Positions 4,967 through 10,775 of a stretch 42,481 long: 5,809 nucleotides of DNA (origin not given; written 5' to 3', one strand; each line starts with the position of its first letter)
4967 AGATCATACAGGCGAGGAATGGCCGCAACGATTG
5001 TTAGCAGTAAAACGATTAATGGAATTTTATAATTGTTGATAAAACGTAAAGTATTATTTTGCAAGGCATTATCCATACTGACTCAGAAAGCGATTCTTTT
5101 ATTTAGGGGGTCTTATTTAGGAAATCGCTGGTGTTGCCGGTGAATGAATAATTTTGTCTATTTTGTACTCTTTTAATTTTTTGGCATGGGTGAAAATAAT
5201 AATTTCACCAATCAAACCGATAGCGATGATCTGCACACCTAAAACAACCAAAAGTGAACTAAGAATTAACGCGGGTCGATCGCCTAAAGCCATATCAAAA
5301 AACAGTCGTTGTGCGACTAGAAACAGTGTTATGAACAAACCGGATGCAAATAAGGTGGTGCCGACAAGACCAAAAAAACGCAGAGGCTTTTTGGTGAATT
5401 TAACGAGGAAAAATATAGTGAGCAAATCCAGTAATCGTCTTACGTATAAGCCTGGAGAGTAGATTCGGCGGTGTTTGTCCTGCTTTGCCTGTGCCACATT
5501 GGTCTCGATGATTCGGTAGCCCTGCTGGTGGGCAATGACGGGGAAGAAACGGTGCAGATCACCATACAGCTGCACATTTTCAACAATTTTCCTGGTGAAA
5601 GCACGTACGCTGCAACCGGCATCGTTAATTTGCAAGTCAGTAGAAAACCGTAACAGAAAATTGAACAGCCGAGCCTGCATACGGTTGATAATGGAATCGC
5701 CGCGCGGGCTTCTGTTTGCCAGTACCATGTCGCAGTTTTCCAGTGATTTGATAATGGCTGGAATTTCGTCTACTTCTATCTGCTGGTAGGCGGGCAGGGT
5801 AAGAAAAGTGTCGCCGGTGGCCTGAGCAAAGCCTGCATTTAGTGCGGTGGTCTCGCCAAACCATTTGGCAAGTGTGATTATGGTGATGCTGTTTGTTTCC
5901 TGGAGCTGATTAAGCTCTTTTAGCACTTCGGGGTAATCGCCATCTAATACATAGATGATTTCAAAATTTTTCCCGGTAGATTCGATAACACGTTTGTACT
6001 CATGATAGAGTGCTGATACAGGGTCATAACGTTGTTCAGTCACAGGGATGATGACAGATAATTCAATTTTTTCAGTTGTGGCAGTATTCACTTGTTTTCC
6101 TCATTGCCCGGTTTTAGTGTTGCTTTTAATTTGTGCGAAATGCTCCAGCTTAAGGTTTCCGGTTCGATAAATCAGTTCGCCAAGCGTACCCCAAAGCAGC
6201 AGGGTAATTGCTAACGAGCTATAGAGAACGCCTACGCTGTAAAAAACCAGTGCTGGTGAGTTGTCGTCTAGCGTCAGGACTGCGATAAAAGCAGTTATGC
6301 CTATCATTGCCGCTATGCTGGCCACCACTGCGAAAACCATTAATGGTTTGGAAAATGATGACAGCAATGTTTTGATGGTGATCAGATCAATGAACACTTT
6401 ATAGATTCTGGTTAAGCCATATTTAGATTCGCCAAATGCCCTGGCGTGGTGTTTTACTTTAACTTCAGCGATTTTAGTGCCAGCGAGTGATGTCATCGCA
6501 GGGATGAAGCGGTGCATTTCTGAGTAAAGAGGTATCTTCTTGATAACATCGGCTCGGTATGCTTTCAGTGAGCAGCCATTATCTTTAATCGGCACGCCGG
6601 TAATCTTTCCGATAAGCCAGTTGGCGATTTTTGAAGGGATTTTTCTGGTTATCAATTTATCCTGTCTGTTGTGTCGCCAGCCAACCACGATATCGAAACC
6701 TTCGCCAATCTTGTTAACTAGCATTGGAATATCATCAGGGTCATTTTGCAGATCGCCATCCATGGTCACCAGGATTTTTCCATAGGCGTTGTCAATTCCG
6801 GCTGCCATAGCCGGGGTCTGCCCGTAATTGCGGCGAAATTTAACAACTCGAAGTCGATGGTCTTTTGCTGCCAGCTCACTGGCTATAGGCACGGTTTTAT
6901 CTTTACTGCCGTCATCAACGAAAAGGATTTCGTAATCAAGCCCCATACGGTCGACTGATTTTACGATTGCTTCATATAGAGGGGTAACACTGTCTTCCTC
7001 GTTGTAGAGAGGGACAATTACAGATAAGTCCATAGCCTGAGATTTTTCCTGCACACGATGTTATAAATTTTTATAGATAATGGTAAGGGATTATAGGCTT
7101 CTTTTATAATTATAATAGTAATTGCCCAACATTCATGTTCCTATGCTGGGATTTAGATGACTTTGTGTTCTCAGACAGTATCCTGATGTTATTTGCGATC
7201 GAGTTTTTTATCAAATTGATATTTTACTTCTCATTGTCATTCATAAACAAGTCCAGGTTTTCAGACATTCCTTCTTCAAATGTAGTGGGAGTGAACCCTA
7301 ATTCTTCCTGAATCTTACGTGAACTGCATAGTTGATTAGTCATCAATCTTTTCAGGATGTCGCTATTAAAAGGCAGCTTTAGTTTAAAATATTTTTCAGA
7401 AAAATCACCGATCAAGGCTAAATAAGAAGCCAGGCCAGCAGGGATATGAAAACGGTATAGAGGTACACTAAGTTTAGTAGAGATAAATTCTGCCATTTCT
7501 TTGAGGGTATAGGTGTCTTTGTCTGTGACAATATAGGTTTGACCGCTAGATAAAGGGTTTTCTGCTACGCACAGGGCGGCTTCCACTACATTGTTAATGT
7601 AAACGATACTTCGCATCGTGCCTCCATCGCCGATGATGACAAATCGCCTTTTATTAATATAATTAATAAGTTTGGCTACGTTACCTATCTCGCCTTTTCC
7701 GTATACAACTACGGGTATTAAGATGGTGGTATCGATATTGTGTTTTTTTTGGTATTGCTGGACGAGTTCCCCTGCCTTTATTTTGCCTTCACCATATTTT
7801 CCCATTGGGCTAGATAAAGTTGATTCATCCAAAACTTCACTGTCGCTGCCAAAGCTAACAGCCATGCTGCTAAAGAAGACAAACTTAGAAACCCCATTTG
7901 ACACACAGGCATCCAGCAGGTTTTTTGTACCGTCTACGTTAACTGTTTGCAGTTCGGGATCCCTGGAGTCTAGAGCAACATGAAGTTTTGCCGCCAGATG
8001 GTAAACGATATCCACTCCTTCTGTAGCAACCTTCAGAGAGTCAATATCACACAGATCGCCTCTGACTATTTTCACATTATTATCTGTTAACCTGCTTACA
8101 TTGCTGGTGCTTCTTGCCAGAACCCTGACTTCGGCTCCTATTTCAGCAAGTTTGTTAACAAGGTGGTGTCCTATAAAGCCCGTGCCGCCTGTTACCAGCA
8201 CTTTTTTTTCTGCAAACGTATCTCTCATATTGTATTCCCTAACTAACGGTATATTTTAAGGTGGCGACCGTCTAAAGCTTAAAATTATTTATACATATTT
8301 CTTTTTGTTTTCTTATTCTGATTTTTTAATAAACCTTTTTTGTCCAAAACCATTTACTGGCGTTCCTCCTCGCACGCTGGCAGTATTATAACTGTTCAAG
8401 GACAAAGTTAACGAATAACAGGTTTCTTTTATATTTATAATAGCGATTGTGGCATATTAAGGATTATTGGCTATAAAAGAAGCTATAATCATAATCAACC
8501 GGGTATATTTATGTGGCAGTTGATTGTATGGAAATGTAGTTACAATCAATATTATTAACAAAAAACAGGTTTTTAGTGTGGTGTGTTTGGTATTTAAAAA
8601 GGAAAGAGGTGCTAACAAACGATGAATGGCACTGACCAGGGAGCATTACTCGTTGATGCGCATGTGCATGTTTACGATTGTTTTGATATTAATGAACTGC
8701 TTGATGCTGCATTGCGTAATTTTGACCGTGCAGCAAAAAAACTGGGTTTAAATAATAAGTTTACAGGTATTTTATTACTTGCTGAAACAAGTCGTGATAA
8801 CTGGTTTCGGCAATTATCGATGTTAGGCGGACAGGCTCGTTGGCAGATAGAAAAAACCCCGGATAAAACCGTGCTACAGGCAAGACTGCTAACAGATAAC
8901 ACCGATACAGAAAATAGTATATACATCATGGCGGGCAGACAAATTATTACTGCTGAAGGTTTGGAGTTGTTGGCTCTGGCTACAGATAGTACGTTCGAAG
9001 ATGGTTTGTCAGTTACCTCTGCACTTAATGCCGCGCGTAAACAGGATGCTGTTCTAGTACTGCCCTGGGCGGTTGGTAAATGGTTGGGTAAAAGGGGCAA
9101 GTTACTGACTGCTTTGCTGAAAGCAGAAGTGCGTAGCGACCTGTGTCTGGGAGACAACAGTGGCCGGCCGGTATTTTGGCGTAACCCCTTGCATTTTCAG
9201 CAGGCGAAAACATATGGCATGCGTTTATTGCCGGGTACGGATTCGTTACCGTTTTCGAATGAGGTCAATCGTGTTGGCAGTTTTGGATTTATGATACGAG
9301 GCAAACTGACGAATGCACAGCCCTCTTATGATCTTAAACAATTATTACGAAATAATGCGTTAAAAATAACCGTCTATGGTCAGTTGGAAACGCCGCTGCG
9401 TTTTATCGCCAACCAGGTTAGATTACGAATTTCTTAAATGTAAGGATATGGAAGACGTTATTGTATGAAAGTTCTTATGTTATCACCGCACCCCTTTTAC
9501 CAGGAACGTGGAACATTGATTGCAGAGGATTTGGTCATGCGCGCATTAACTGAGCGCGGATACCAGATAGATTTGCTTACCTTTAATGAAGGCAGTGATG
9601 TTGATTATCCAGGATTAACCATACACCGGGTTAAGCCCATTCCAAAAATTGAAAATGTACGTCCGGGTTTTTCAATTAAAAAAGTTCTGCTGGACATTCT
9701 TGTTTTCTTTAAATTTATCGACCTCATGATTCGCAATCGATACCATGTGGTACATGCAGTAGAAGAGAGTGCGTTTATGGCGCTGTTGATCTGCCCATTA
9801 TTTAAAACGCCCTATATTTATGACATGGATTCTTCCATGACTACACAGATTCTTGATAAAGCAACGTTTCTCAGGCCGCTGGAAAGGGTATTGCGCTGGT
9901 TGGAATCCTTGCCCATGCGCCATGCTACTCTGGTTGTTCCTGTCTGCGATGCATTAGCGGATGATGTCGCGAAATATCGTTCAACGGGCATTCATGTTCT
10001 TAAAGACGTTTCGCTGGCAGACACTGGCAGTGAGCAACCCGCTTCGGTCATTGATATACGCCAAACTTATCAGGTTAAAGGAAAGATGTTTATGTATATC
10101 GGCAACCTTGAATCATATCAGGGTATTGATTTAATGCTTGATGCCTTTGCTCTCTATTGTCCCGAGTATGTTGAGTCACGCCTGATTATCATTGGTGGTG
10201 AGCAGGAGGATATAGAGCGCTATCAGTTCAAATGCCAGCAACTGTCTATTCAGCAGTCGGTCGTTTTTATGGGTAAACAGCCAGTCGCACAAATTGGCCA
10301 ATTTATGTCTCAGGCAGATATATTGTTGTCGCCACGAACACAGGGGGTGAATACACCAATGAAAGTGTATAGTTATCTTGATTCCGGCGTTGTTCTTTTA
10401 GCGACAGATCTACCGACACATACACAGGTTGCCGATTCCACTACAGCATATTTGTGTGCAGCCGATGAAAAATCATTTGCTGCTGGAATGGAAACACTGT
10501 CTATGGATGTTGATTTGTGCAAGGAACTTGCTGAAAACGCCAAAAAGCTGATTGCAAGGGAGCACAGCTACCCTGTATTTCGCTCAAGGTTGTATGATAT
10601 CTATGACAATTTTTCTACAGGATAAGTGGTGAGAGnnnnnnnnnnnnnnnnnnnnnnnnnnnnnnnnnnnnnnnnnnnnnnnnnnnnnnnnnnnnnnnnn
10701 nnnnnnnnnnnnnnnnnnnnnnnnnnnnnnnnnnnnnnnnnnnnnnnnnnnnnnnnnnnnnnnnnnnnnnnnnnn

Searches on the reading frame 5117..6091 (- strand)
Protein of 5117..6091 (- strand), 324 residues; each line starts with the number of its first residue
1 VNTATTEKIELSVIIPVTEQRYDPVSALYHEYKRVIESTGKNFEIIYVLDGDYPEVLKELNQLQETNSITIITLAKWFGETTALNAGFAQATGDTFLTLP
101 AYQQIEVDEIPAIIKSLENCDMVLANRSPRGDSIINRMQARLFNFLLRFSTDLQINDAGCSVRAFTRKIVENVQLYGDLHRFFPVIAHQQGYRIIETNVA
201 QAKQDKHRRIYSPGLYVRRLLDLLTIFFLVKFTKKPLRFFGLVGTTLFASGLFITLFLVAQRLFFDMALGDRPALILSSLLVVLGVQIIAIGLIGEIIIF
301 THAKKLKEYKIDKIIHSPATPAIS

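Call 6: search_protein_families(library=pfam, proteins=[window:5117-6091:-], max_evalue=0.001)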
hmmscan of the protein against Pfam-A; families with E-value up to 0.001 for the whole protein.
window:5117-6091:- (324 aa): 1 family
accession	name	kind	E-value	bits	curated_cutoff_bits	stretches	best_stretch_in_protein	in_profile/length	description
PF00535.33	Glycos_transf_2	-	2.9e-13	50.5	23.3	1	12-172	1-166/168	Glycosyl transferase family 2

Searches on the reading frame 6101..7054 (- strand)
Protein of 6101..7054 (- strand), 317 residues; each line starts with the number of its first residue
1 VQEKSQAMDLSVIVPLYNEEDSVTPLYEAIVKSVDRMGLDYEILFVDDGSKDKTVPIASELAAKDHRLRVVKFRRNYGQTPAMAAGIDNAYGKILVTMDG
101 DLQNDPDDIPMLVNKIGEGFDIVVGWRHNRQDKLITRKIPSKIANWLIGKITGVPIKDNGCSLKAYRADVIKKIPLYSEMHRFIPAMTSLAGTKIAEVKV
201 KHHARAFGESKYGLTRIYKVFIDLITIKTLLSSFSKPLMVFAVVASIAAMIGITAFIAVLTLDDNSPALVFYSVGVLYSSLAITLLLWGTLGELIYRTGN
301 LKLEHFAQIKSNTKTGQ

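Call 6: search_protein_families(library=pfam, proteins=[window:6101-7054:-], max_evalue=0.001)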
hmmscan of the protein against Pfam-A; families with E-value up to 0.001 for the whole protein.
window:6101-7054:- (317 aa): 3 families
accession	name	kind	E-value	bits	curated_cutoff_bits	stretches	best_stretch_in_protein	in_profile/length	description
PF00535.33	Glycos_transf_2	-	3.8e-34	118.5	23.3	1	11-173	1-166/168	Glycosyl transferase family 2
PF13641.12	Glyco_tranf_2_3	-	4.4e-06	27.3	27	1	10-122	3-118/230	Glycosyltransferase like family 2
PF10111.15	Glyco_tranf_2_2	-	2.9e-05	24.1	27.3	1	11-109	1-99/276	Glycosyltransferase like family 2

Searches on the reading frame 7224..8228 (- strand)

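Call 6: search_protein_families(library=pfam, proteins=[window:7224-8228:-], max_evalue=0.001)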
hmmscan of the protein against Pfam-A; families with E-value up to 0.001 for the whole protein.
window:7224-8228:- (334 aa): 11 families
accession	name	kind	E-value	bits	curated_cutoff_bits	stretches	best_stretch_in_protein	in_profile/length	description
PF01370.27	Epimerase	-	1.9e-44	152.3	20.9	1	10-232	1-237/240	NAD dependent epimerase/dehydratase family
PF01073.25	3Beta_HSD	-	4.7e-37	128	22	1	11-244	1-259/280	3-beta hydroxysteroid dehydrogenase/isomerase family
PF16363.11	GDP_Man_Dehyd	-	1.7e-33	117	27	1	11-322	1-330/332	GDP-mannose 4,6 dehydratase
PF13460.12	NAD_binding_10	-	3.2e-21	76.5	27.2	1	14-176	1-147/184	NAD(P)H-binding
PF05368.20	NmrA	-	1.3e-17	64.8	27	1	7-123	2-108/298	NmrA-like family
PF07993.18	NAD_binding_4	-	4.2e-17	62.6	20.1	1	12-188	1-220/258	Male sterility protein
PF02719.21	Polysacc_synt_2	-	1.2e-14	54.6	20.2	1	10-163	1-156/293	Polysaccharide biosynthesis protein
PF04321.23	RmlD_sub_bind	-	2.2e-14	53.7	27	1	9-250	2-228/287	RmlD substrate binding domain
PF08659.16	KR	-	3.5e-07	30.7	22.6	1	10-129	3-144/180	KR domain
PF00106.31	adh_short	-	0.00019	21.4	26.6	1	8-70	1-69/195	short chain dehydrogenase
PF02254.24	TrkA_N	-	0.00045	20.9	23.8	0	15-68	5-58/116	TrkA-N domain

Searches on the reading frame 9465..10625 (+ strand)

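Call 6: search_protein_families(library=pfam, proteins=[window:9465-10625:+], max_evalue=0.001)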
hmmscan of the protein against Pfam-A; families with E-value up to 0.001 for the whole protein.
window:9465-10625:+ (386 aa): 5 families
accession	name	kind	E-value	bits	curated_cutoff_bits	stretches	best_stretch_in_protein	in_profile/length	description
PF00534.26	Glycos_transf_1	-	1.3e-17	64.3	26.4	1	204-361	13-171/172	Glycosyl transferases group 1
PF13692.12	Glyco_trans_1_4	-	1.4e-16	61.4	27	1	207-346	2-140/142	Glycosyl transferases group 1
PF13579.12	Glyco_trans_4_4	-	3.6e-10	40.8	29.7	1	24-171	10-145/158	Glycosyl transferase 4-like domain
PF13439.12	Glyco_transf_4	-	1.2e-09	38.9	28.5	1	25-178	12-161/170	Glycosyltransferase Family 4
PF13524.12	Glyco_trans_1_2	-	0.00013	22.3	25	1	256-369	27-135/144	Glycosyl transferase-like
